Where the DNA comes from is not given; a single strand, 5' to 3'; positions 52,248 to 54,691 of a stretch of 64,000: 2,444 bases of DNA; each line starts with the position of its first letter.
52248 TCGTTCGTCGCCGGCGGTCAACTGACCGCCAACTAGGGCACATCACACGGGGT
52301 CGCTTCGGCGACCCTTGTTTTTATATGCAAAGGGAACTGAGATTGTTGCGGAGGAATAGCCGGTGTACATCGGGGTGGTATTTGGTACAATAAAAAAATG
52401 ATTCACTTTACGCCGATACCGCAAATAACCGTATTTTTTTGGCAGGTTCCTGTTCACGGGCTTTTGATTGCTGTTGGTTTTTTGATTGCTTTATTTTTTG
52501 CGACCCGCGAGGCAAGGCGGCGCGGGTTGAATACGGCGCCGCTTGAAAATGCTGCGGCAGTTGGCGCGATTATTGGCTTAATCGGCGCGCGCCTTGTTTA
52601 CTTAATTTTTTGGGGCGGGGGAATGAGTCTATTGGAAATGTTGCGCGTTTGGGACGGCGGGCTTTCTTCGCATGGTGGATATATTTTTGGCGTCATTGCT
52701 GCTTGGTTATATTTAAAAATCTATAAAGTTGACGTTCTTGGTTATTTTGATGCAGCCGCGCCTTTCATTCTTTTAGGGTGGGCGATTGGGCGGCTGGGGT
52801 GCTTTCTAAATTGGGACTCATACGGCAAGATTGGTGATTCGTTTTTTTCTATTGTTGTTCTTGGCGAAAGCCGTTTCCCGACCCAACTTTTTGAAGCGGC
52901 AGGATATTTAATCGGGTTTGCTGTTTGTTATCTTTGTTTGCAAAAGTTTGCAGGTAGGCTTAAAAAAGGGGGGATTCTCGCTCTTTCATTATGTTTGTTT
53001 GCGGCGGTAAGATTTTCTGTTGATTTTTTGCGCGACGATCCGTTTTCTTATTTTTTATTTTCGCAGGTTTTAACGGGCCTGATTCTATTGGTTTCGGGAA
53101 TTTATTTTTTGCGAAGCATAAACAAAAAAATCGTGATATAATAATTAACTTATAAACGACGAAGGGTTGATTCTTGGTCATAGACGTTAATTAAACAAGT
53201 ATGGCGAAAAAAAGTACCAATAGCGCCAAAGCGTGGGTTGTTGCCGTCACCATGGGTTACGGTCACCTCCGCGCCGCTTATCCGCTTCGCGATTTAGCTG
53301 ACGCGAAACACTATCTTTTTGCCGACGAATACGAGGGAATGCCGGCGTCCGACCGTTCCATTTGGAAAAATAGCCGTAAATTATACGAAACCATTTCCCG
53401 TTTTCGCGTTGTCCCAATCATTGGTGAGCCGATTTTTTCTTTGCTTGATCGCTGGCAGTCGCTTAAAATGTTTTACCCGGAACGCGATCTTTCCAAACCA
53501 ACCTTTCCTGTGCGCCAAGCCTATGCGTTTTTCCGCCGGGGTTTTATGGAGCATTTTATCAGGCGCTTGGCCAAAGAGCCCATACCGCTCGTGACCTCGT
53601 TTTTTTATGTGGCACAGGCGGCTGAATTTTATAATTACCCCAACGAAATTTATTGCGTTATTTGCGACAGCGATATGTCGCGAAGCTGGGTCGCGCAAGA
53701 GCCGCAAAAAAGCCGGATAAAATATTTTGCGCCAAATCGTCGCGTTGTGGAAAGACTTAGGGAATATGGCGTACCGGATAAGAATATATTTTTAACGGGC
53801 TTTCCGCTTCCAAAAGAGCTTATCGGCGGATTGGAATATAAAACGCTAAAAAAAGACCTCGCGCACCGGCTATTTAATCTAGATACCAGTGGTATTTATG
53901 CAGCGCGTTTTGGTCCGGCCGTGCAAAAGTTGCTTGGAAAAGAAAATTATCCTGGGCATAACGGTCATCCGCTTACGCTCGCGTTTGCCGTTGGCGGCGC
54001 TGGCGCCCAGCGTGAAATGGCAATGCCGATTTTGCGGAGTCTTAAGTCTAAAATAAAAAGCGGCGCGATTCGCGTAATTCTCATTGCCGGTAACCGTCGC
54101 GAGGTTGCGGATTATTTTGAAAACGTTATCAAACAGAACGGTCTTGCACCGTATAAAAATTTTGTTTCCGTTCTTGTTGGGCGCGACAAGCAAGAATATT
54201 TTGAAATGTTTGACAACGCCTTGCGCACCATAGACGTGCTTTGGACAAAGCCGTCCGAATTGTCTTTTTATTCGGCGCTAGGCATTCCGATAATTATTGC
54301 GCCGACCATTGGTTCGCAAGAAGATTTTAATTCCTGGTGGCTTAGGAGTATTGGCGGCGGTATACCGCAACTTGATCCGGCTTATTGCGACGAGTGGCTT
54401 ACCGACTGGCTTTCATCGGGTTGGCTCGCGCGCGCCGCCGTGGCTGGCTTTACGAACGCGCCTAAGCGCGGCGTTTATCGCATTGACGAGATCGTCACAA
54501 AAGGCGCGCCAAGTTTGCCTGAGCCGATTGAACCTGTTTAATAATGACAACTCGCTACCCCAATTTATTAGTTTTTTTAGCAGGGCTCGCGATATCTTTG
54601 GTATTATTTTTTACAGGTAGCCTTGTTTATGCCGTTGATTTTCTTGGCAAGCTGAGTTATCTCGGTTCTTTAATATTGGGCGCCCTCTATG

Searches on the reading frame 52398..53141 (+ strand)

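Call 16: search_protein_families(library=pfam, proteins=[window:52398-53141:+], max_evalue=0.001)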
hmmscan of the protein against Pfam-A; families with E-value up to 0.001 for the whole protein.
window:52398-53141:+ (247 aa): 1 family
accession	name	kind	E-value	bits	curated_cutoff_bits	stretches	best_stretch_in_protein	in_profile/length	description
PF01790.23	LGT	-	1.9e-45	155.5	24.9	1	14-236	8-237/240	Prolipoprotein diacylglyceryl transferase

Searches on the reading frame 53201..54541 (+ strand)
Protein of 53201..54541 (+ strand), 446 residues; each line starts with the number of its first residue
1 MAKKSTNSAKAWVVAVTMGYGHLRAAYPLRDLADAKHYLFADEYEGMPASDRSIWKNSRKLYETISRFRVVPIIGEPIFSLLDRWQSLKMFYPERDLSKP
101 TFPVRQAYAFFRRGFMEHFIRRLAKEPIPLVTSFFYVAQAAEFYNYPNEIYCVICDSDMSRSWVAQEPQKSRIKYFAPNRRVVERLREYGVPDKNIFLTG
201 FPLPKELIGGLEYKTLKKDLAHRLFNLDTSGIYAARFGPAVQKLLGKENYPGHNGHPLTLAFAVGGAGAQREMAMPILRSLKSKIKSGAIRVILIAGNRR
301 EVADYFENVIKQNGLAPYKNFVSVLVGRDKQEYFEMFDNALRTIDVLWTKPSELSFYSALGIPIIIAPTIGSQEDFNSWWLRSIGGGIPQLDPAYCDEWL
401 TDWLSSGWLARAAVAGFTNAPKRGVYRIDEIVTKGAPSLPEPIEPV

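Call 16: search_protein_families(library=pfam, proteins=[window:53201-54541:+], max_evalue=0.001)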
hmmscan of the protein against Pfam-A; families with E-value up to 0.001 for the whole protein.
window:53201-54541:+ (446 aa): 1 family
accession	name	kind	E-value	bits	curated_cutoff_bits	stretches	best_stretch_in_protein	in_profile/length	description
PF22053.2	DUF6938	-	8.4e-14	52.2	27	2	254-313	34-93/236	Domain of unknown function (DUF6938)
